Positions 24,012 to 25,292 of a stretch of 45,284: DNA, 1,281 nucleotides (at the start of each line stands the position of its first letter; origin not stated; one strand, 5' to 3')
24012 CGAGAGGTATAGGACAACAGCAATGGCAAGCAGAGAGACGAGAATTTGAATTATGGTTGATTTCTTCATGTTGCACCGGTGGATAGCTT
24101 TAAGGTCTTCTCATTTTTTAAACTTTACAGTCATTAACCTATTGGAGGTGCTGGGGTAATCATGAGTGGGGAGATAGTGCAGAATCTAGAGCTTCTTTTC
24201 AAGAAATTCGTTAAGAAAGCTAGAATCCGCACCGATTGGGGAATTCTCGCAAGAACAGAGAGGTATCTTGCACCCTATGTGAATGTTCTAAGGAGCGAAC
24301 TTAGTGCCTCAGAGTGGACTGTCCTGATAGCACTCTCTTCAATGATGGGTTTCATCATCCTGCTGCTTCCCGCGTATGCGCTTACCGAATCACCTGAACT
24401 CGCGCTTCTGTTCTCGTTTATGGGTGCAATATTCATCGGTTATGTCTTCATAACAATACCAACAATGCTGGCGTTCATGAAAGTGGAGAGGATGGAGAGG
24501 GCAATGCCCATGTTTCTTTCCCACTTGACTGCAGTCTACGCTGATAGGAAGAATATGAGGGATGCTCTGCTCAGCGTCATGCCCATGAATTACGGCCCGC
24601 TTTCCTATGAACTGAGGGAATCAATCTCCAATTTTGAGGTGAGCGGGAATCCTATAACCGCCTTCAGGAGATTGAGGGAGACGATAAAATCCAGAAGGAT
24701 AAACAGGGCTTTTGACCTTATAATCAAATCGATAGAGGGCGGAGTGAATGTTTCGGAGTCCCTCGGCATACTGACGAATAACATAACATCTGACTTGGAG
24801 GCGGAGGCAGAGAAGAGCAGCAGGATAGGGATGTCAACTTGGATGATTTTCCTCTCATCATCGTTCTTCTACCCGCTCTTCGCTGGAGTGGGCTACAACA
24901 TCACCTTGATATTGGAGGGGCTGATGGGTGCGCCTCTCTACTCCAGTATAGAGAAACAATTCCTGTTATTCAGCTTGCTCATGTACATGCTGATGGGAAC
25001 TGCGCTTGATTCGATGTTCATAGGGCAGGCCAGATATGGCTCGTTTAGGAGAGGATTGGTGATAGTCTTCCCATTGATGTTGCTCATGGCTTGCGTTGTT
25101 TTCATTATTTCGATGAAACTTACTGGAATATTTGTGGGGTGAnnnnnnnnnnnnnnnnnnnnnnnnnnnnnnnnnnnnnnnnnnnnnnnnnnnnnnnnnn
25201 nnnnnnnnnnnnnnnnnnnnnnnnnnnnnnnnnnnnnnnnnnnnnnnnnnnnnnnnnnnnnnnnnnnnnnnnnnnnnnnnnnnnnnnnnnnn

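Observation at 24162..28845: Type IV pilus-like locus: seven overlapping prepilin genes converging on a half-size platform gene, with no ATPase or peptidase in cis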

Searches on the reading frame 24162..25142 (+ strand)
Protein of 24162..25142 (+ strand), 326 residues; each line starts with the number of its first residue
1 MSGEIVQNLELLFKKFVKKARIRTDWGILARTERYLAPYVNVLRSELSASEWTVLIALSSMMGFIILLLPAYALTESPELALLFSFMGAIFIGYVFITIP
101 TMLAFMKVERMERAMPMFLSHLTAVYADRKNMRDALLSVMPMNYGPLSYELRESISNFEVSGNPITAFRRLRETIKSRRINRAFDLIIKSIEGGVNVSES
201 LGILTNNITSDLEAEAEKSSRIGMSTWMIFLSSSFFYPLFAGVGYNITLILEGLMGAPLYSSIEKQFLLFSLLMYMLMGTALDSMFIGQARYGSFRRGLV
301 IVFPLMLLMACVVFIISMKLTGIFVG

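Call 6: search_protein_families(library=pfam, max_evalue=1, proteins=[window:24162-25142:+])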
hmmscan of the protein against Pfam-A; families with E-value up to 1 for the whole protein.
window:24162-25142:+ (326 aa): 1 family
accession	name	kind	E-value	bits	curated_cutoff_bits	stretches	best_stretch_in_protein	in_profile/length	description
PF00482.28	T2SSF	-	0.021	15.2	25.2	1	120-240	3-120/125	Type II secretion system (T2SS), protein F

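Call 7: search_protein_families(library=ncbifam, max_evalue=1, proteins=[window:24162-25142:+])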
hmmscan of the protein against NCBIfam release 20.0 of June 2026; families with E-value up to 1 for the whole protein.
window:24162-25142:+ (326 aa): 1 family
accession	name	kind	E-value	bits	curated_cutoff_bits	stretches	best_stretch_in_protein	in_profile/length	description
NF004705.1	PRK06041.1-3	equivalog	2.5e-09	36.6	400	1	50-316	189-454/465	archaellar assembly protein ArlJ/FlaJ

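Call 18: find_homologous_proteins(query=window:24162-25142:+)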
Query window:24162-25142:+ (326 aa): 21 proteins with E <= 0.001 among 1857 candidates.
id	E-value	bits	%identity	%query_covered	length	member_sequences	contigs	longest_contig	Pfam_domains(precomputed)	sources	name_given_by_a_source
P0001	2.7e-199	679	98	100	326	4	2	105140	-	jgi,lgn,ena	-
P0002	1.9e-173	594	85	100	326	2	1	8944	-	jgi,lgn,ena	-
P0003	3.0e-159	547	78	100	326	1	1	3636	-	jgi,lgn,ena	jgi:hypothetical protein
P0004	2.9e-152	524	76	100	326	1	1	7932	-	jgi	jgi:hypothetical protein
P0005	2.1e-150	518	74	100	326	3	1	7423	-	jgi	jgi:hypothetical protein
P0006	2.2e-150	518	73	100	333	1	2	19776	-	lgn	-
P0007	1.0e-149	516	74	100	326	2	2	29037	-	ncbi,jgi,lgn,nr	ncbi:hypothetical protein H0N98_03215 [Candidatus Micrarchaeota archaeon]|jgi:hypothetical protein|n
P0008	4.3e-149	514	73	100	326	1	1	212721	-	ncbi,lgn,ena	-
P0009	2.2e-147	508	72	100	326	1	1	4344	-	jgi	jgi:uncharacterized membrane protein YjjP (DUF1212 family)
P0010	3.1e-147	508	73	100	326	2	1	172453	-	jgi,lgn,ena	-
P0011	1.1e-146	506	73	100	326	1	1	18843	-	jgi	jgi:hypothetical protein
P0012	1.1e-145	503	71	100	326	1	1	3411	-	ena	-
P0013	5.8e-145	500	71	100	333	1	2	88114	-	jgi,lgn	jgi:hypothetical protein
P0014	2.0e-144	498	72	97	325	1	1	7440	-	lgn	-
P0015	3.1e-140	485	70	100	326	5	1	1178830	-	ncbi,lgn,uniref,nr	ncbi:MAG: hypothetical protein Sv326_0779 [Candidatus Fermentimicrarchaeum limneticum]|uniref:Type I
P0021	1.6e-63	233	40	89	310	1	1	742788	-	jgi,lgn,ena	-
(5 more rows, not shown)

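Call 19: find_encoding_contigs(protein=P0015, flank=10000, max_places=2)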
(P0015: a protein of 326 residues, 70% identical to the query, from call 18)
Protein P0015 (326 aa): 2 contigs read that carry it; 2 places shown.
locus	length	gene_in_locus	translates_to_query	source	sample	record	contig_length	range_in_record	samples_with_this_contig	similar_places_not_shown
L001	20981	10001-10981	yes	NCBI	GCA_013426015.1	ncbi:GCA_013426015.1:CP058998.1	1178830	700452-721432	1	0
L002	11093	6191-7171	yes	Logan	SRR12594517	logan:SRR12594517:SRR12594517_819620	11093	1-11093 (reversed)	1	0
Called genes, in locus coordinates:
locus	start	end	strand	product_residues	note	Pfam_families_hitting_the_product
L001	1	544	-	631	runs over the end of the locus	PF17214:KH_TffA, PF00753:Lactamase_B, PF16661:Lactamase_B_6, PF23023:Anti-Pycsar_Apyc1, PF12706:Lactamase_B_2 (weak), PF10996:Beta-Casp, PF07521:RMMBL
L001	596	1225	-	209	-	PF00227:Proteasome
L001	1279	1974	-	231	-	PF00254:FKBP_C, PF22199:FKBP26_IF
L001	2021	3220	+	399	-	-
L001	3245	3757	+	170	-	PF04307:YdjM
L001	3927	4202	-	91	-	-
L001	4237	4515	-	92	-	-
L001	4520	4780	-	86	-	-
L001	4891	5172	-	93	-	PF00708:Acylphosphatase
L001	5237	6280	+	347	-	PF08240:ADH_N, PF16912:Glu_dehyd_C, PF00107:ADH_zinc_N, PF13602:ADH_zinc_N_2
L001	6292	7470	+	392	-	PF00155:Aminotran_1_2, PF01053:Cys_Met_Meta_PP, PF01212:Beta_elim_lyase (weak)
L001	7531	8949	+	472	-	PF00515:TPR_1, PF07719:TPR_2 (weak), PF13432:TPR_16, PF13414:TPR_11, PF00515:TPR_1, PF00515:TPR_1, PF07719:TPR_2, PF00004:AAA, +13 more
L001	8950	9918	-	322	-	PF03706:LPG_synthase_TM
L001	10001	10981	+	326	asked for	-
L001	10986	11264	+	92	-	-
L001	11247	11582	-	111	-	-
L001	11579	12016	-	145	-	-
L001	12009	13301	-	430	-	-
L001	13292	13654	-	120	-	PF23958:DUF7287 (faint)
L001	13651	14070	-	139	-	-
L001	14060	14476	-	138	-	-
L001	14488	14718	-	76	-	-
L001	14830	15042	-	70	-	-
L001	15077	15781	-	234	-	PF02511:Thy1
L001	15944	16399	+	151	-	PF00583:Acetyltransf_1, PF13508:Acetyltransf_7, PF13420:Acetyltransf_4 (faint)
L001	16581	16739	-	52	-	-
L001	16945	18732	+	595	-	PF13522:GATase_6, PF13537:GATase_7, PF01380:SIS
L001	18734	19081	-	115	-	-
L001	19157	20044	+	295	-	PF01680:SOR_SNZ, PF05690:ThiG (weak)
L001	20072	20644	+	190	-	PF01174:SNO, PF07685:GATase_3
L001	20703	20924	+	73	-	PF01978:TrmB (weak)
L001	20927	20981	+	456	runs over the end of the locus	PF00070:Pyr_redox (faint), PF00890:FAD_binding_2 (weak), PF01266:DAO (weak), PF01494:FAD_binding_3 (weak), PF03486:HI0933_like (weak), PF07992:Pyr_redox_2 (weak), PF13450:NAD_binding_8 (weak), PF21688:FAD-depend_C, +4 more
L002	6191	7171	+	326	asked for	-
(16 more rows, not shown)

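Call 20: find_encoding_contigs(protein=P0021, flank=10000, max_places=2)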
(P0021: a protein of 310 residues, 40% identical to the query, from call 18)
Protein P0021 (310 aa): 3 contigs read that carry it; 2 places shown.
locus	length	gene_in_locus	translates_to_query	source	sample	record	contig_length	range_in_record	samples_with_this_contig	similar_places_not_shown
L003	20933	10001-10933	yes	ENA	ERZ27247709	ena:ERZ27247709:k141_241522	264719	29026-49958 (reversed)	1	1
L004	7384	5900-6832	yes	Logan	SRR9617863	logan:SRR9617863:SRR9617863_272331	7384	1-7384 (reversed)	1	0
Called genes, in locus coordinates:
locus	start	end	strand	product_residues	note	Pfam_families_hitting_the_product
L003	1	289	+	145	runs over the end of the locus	PF11969:DcpS_C, PF01230:HIT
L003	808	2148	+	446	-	-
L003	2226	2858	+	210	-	-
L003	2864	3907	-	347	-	PF26356:Pelota_N, PF03464:eRF1_2 (weak), PF03465:eRF1_3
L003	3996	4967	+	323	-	PF00005:ABC_tran, PF13304:AAA_21 (faint)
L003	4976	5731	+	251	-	PF01061:ABC2_membrane, PF12698:ABC2_membrane_3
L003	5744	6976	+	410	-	PF01406:tRNA-synt_1e, PF09190:DALR_2 (weak)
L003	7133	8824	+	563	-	PF00437:T2SSE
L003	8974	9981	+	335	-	PF00482:T2SSF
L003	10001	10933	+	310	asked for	-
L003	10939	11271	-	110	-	-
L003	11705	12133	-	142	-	-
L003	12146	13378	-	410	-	-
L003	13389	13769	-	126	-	-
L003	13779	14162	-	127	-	-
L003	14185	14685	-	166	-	-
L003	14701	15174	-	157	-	PF13620:CarboxypepD_reg (weak)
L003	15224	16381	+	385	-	PF13439:Glyco_transf_4, PF20706:GT4-conflict (weak), PF00534:Glycos_transf_1, PF13692:Glyco_trans_1_4, PF13524:Glyco_trans_1_2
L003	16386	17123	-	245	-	PF00483:NTP_transferase, PF12804:NTP_transf_3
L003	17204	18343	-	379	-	PF02350:Epimerase_2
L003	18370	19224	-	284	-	PF00483:NTP_transferase, PF12804:NTP_transf_3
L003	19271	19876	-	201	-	PF02163:Peptidase_M50 (faint)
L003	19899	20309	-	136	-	-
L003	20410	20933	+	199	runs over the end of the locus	-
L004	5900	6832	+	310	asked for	-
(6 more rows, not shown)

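Call 22: find_homologous_proteins(query=L003:7133-8824:+)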
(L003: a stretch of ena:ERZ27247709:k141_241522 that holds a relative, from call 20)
Query L003:7133-8824:+ (563 aa): 2895 proteins with E <= 0.001 among 8000 candidates; the best 120 are listed.
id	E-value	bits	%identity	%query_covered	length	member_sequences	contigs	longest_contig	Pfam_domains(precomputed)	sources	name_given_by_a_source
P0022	0.0e+0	1270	100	100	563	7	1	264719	PF00437.27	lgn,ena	-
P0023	0.0e+0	1119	85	100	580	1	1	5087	PF00437.27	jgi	jgi:Flp pilus assembly CpaF family ATPase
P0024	0.0e+0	1050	80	100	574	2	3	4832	PF00437.27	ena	-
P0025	0.0e+0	1042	80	100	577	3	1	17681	PF00437.27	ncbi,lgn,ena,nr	ncbi:hypothetical protein DRN67_00005 [Candidatus Micrarchaeota archaeon]|nr:MAG: hypothetical prote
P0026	0.0e+0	1041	80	100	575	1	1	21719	PF00437.27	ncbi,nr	ncbi:Type II/IV secretion system protein [Candidatus Burarchaeum australiense]|nr:Type II/IV secreti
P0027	4.1e-244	829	82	78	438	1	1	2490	PF00437.27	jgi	-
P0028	1.7e-227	774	60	96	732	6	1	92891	PF00437.27,PF12837.13,PF12838.13,PF13187.12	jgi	-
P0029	7.4e-227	772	70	85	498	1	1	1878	PF00437.27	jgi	-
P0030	1.7e-222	758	59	97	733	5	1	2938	PF00437.27,PF12837.13,PF12838.13,PF13187.12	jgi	jgi:Flp pilus assembly CpaF family ATPase/Fe-S-cluster-containing hydrogenase component 2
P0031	2.8e-221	754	58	96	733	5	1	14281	PF00437.27,PF12837.13,PF00037.33,PF12838.13,PF13187.12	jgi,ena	-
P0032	4.6e-220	750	58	96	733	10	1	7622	PF00437.27,PF12837.13,PF12838.13,PF13237.12,PF13187.12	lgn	-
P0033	1.2e-165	570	47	97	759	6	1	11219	PF00437.27,PF13247.12,PF12838.13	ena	-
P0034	1.9e-165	570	48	98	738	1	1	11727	PF00437.27,PF12837.13,PF13247.12,PF12838.13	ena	-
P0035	3.6e-164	566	47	97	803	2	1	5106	PF00437.27,PF12837.13,PF13247.12,PF12838.13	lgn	-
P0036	6.6e-163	561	47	96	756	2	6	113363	PF00437.27,PF12837.13,PF13247.12,PF12838.13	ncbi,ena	-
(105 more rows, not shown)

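Call 23: find_encoding_contigs(protein=window:24162-25142:+, flank=10000, max_places=4)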
Protein window:24162-25142:+ (326 aa): 1 contig read that carries it; 1 place shown.
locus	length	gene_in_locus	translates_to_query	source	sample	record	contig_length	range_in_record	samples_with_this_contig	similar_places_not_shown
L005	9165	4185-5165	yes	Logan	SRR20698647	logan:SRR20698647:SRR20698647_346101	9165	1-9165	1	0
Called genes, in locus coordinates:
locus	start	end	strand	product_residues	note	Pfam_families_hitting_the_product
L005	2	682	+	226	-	?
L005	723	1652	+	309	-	-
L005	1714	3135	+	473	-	PF00515:TPR_1, PF07719:TPR_2 (weak), PF13414:TPR_11, PF13432:TPR_16, PF00515:TPR_1, PF00515:TPR_1, PF00004:AAA, PF17862:AAA_lid_3, +11 more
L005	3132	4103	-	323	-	PF03706:LPG_synthase_TM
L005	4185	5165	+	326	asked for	-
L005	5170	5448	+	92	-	-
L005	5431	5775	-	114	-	-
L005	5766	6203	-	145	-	-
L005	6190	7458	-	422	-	-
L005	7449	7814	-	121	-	-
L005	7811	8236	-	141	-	-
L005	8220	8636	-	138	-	-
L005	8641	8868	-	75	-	-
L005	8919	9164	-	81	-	?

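Call 24: find_encoding_contigs(protein=P0028, flank=10000, max_places=2)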
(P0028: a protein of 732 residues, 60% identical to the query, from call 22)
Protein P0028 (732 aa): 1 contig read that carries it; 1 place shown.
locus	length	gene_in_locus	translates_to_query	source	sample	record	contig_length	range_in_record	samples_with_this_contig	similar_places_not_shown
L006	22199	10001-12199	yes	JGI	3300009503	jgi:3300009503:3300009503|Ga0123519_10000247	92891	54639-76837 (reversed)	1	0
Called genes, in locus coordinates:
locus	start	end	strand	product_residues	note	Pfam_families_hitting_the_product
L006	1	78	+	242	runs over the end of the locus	PF03796:DnaB_C (weak), PF06745:ATPase, PF13481:AAA_25, PF13479:AAA_24 (weak)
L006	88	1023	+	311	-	-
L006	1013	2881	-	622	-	PF01435:Peptidase_M48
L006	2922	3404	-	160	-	PF01613:Flavin_Reduct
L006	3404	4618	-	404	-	PF01941:AdoMet_Synthase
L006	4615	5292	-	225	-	PF00215:OMPdecase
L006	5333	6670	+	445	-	PF00206:Lyase_1, PF10397:ADSL_C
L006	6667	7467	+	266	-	PF01937:ARMT1-like_dom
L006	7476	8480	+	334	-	PF00586:AIRS, PF02769:AIRS_C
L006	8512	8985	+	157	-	PF00583:Acetyltransf_1, PF13508:Acetyltransf_7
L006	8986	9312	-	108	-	PF04956:TrbC, PF18895:T4SS_pilin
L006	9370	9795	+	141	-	PF00339:Arrestin_N (weak)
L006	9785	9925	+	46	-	-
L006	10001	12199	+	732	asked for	PF12837:Fer4_6 (faint), PF12838:Fer4_7 (faint), PF13187:Fer4_9 (faint), PF00437:T2SSE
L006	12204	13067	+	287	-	PF00482:T2SSF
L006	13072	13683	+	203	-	PF01871:AMMECR1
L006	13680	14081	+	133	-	PF13596:PAS_10, PF08448:PAS_4 (weak)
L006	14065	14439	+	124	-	PF13298:LigD_N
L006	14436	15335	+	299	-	PF04015:DUF362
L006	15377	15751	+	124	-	-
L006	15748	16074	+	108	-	-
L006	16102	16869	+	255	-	PF04014:MazE_antitoxin (weak)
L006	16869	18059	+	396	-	PF01966:HD, PF19276:HD_assoc_2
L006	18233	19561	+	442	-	PF02878:PGM_PMM_I, PF02879:PGM_PMM_II, PF02880:PGM_PMM_III, PF00408:PGM_PMM_IV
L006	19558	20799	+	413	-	PF00483:NTP_transferase, PF12804:NTP_transf_3, PF24894:Hexapep_GlmU (faint), PF25084:LbH_EIF2B, PF00132:Hexapep, PF14602:Hexapep_2 (faint), PF25087:GMPPB_C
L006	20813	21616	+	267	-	PF04312:DUF460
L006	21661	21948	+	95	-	PF01918:Alba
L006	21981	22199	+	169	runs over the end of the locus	-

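Call 26: find_encoding_contigs(protein=P0036, flank=10000, max_places=2)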
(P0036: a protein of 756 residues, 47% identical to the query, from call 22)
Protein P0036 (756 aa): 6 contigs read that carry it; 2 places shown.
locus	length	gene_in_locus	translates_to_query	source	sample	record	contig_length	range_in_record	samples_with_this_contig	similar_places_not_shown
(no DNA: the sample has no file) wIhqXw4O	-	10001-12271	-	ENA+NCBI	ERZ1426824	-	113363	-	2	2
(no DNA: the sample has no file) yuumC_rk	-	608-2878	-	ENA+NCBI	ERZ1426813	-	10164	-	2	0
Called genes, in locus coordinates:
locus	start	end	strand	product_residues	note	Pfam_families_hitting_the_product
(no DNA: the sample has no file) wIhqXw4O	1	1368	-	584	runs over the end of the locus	-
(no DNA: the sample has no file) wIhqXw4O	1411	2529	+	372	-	PF02350:Epimerase_2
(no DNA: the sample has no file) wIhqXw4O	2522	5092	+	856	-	PF02516:STT3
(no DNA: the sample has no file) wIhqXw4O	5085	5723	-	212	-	PF01135:PCMT, PF13847:Methyltransf_31, PF13649:Methyltransf_25 (weak)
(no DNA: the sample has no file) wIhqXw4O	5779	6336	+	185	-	PF00013:KH_1 (faint), PF07650:KH_2 (faint), PF21800:KH_KRR1_2nd (weak), PF22891:KH_PNO1_2nd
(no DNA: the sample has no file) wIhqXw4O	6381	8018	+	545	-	PF02518:HATPase_c, PF13589:HATPase_c_3 (weak), PF09239:Topo-VIb_trans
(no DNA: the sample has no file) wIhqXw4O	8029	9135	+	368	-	PF04406:TP6A_N, PF21180:TOP6A-Spo11_Toprim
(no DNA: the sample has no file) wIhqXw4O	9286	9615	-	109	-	-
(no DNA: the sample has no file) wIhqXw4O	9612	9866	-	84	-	-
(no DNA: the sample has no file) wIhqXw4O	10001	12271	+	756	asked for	PF12837:Fer4_6 (faint), PF12838:Fer4_7 (faint), PF13247:Fer4_11 (weak), PF00437:T2SSE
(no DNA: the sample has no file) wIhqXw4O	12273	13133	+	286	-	PF00482:T2SSF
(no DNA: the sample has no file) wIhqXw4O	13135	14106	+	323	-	-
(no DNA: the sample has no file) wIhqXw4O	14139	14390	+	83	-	-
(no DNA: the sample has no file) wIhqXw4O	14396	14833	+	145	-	-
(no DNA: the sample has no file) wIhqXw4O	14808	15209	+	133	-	-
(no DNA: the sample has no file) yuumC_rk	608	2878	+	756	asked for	PF12837:Fer4_6 (faint), PF12838:Fer4_7 (faint), PF13247:Fer4_11 (weak), PF00437:T2SSE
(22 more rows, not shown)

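Call 27: find_related_loci(query=A1, collection=genome_contigs, flank=8000)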
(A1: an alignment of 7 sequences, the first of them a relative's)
Query A1 (732 aa) in genome_contigs; peptide patterns used: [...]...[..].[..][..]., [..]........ (x = any residue, [..] = any of these).
195 stretches matched a pattern; 79 encode a relative of the query (tblastn E <= 1e-3); 79 distinct loci.
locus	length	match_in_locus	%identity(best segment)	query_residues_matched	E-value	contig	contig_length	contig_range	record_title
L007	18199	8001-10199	86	1-732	0e+0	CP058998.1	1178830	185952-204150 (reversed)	MAG: Candidatus Fermentimicrarchaeum limneticum isolate Sv326 chromosome, complete genome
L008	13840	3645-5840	84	1-732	0e+0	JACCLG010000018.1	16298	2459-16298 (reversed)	MAG: Candidatus Micrarchaeota archaeon isolate Sv174 k141_9336263, whole genome shotgun sequence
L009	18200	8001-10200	86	1-732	0e+0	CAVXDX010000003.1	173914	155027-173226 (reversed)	MAG: uncultured Candidatus Micrarchaeota archaeon isolate MFD04408.bin.1.57 genome assembly, contig: contig_116752, whol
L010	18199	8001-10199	85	1-732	0e+0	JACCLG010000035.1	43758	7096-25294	MAG: Candidatus Micrarchaeota archaeon isolate Sv174 k141_2110707, whole genome shotgun sequence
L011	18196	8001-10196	94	1-732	0e+0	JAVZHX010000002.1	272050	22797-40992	MAG: Candidatus Micrarchaeia archaeon isolate DRTY-6_201901_bins_19 DRTY-6_201901_bins_19_scaffold_2, whole genome shotg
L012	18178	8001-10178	49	1-732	0e+0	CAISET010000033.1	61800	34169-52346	uncultured Candidatus Micrarchaeota archaeon isolate AlinenSediments_bin-3476 genome assembly, contig: bin-3476:33/37, w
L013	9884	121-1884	57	127-727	0e+0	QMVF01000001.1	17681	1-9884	MAG: Candidatus Micrarchaeota archaeon isolate B9_G16 B9_Guay16_scaffold_01631, whole genome shotgun sequence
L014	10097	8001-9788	57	117-728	0e+0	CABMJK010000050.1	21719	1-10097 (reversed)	uncultured archaeon isolate LFW-281_7 genome assembly, contig: LFW2817_54, whole genome shotgun sequence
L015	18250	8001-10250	46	2-727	0e+0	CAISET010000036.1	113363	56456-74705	uncultured Candidatus Micrarchaeota archaeon isolate AlinenSediments_bin-3476 genome assembly, contig: bin-3476:36/37, w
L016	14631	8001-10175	82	1-724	0e+0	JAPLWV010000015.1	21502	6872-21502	MAG: Candidatus Micrarchaeota archaeon isolate LacPavin_0920_SED5_MAG_46_22 LacPavin_0920_SED5_scaffold_32768, whole gen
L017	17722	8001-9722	57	152-732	0e+0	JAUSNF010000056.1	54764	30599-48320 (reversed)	MAG: Candidatus Burarchaeum sp. isolate E19_metabat.bin.22 E19_k141_280778, whole genome shotgun sequence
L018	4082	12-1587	67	192-724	0e+0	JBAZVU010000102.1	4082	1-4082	MAG: Candidatus Micrarchaeia archaeon isolate SO_2017_GW1_260 NODE_85928_length_4082_cov_0.711504_OW334_2017, whole geno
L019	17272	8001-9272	29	252-716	8e-51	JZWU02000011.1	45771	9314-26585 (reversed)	MAG: Vulcanisaeta sp. AZ3 NODE_37_length_45771_cov_6.778408, whole genome shotgun sequence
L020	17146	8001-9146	30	300-728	8e-51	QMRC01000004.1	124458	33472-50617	MAG: Thermoprotei archaeon isolate B15_G16 B15_Guay16_scaffold_00014, whole genome shotgun sequence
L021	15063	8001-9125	30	300-716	2e-50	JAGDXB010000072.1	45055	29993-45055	MAG: Vulcanisaeta sp. isolate KMA_Bin30 NODE_230_length_45055_cov_5.299222, whole genome shotgun sequence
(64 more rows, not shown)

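Call 51: search_solved_structures(query=A2, max_evalue=1, show_alignments=1)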
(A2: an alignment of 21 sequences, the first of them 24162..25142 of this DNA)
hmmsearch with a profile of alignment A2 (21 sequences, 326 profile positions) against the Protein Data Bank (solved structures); distinct sequences matched with E-value up to 1: 1.
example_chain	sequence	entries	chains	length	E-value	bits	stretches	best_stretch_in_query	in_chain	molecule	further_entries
3gcg_B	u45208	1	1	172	0.0061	19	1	138-196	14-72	L0028 (Mitochondria associated protein)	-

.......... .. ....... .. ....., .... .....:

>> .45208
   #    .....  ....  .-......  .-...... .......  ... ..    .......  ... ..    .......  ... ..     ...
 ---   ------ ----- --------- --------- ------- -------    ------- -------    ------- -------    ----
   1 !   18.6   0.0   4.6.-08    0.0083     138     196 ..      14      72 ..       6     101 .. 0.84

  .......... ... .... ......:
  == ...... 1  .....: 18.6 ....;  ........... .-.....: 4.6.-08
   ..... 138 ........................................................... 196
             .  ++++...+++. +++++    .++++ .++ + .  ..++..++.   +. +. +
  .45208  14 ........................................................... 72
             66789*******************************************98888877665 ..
